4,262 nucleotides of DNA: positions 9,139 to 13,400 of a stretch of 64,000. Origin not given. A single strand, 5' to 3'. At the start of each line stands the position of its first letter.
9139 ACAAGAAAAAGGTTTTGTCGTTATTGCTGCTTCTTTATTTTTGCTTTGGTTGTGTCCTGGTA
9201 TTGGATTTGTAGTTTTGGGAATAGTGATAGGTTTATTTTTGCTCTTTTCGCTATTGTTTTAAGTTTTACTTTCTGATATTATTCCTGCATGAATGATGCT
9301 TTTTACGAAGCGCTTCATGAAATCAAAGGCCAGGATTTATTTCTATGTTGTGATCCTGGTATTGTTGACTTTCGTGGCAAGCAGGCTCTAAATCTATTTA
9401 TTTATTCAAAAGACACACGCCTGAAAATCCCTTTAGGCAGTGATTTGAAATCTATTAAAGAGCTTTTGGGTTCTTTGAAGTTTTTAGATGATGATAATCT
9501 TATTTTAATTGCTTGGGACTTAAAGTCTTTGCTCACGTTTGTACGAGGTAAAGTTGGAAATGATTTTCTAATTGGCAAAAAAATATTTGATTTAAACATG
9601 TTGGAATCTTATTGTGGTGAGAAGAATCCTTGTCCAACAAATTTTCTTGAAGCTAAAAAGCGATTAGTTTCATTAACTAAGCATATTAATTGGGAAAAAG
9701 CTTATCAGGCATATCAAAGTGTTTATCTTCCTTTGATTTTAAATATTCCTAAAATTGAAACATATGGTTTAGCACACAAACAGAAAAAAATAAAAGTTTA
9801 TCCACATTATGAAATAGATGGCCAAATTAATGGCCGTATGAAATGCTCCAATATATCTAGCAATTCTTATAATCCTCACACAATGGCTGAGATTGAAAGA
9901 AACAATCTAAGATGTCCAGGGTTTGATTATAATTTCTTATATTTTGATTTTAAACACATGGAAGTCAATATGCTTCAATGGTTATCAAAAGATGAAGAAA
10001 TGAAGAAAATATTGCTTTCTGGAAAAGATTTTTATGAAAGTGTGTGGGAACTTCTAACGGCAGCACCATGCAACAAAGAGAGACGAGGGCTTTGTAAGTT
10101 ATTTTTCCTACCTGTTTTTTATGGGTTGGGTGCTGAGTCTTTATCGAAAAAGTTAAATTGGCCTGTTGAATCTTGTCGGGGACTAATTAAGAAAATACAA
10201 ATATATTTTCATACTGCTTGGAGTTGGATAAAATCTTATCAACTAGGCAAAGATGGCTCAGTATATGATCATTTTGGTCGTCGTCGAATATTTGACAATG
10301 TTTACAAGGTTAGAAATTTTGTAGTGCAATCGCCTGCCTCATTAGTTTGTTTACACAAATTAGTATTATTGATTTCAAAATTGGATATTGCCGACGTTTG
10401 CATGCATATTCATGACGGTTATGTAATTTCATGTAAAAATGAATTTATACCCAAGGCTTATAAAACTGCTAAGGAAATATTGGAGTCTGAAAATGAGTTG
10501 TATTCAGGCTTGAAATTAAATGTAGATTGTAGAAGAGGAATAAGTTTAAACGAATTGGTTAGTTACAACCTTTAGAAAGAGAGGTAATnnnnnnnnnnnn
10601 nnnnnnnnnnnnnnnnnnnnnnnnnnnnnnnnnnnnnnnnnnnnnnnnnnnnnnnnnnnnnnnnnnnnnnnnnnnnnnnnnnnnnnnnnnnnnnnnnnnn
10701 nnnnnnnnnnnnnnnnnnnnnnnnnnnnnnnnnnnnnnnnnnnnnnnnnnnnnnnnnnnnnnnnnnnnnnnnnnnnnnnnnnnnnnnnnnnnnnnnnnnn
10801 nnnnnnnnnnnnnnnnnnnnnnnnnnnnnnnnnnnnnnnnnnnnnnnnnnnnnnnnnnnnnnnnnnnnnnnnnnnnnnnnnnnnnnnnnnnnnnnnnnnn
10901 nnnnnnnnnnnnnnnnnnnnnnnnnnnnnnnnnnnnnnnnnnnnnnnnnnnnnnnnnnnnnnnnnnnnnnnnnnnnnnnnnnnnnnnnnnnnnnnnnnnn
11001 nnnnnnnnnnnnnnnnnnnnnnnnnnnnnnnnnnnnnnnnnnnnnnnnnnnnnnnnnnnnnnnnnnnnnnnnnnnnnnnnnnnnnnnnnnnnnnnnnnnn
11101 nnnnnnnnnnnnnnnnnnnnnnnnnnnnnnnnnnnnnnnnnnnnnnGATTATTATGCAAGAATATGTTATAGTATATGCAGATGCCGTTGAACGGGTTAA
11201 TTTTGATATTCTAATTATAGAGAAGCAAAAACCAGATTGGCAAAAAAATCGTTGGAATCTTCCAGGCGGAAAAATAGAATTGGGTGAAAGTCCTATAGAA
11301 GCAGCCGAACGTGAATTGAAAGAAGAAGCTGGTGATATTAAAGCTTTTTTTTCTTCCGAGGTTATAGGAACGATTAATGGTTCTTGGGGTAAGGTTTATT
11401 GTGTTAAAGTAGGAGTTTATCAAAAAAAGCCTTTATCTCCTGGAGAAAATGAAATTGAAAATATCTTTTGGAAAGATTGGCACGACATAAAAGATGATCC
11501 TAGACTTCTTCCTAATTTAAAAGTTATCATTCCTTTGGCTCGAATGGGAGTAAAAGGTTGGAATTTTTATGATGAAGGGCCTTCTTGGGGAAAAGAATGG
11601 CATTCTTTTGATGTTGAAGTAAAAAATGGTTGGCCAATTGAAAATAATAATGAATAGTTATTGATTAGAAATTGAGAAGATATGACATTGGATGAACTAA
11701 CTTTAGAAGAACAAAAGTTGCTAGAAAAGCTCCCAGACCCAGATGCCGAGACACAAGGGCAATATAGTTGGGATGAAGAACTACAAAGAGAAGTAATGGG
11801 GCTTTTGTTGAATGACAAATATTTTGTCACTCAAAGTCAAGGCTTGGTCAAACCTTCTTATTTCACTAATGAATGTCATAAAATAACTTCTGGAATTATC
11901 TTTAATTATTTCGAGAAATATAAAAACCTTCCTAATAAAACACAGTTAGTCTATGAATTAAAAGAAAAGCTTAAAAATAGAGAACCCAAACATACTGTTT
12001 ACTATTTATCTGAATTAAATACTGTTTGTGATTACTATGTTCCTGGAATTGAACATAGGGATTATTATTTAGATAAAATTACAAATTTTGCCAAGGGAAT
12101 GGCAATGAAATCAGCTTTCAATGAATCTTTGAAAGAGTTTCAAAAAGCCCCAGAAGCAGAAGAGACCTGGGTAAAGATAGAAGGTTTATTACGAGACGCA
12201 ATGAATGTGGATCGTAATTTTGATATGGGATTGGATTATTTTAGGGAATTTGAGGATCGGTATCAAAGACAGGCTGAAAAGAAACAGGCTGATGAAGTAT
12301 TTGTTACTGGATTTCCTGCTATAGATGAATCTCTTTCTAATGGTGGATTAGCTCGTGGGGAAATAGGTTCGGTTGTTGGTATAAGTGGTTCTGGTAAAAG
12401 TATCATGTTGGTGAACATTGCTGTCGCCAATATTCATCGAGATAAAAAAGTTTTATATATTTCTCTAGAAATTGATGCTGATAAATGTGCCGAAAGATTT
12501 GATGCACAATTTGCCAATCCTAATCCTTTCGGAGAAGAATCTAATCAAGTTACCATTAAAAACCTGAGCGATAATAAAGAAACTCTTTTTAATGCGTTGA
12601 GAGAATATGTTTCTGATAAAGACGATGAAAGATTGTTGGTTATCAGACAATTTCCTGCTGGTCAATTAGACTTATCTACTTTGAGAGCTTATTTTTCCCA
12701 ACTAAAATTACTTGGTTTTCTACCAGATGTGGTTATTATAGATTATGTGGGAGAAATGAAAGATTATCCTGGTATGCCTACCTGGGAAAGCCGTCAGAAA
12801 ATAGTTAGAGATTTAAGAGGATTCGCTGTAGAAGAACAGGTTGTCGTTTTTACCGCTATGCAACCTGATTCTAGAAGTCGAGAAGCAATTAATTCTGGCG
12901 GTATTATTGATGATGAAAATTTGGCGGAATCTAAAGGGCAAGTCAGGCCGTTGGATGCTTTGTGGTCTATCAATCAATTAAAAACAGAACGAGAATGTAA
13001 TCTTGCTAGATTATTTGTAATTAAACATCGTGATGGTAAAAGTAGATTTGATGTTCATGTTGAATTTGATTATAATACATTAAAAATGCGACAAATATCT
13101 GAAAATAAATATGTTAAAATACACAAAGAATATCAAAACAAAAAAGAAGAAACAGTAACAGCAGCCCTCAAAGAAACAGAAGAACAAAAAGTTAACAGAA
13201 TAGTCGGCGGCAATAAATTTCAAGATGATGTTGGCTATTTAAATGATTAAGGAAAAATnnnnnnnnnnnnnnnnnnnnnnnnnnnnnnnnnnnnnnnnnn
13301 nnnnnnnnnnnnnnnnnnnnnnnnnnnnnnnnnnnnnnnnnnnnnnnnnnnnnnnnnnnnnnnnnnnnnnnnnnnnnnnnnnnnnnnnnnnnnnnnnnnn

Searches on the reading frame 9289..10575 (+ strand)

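Call 9: search_protein_families(library=phrogs, proteins=[window:9289-10575:+], max_evalue=0.001)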
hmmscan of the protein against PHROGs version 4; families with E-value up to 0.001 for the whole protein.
window:9289-10575:+ (428 aa): 3 families
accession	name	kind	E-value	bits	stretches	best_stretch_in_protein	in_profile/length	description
phrog_17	-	DNA, RNA and nucleotide metabolism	7.5e-18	64.9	1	212-416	1004-1226/1445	DNA polymerase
phrog_2573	-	DNA, RNA and nucleotide metabolism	1.7e-10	41.6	1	216-400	19-247/336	DNA polymerase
phrog_5995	-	DNA, RNA and nucleotide metabolism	5e-06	27.2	0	276-401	4-147/236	DNA polymerase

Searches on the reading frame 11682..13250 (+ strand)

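Call 9: search_protein_families(library=phrogs, proteins=[window:11682-13250:+], max_evalue=0.001)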
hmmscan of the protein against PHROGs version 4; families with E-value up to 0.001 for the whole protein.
window:11682-13250:+ (522 aa): 6 families
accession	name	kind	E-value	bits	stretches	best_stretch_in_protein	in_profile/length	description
phrog_19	-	DNA, RNA and nucleotide metabolism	4e-61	208.7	1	22-489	151-593/621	DnaB-like replicative helicase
phrog_239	-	DNA, RNA and nucleotide metabolism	3.7e-17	63.5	1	189-511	325-633/801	DNA primase/helicase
phrog_97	-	other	2e-06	28.3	1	201-268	44-117/506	UvsX-like recombinase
phrog_243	-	DNA, RNA and nucleotide metabolism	2.9e-06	27.4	1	208-474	21-270/273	DnaB-like replicative helicase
phrog_8337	-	DNA, RNA and nucleotide metabolism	0.00035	21.1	0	201-268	44-112/273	DNA repair protein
phrog_2597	-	DNA, RNA and nucleotide metabolism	0.00037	20.1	1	188-302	326-452/747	DNA primase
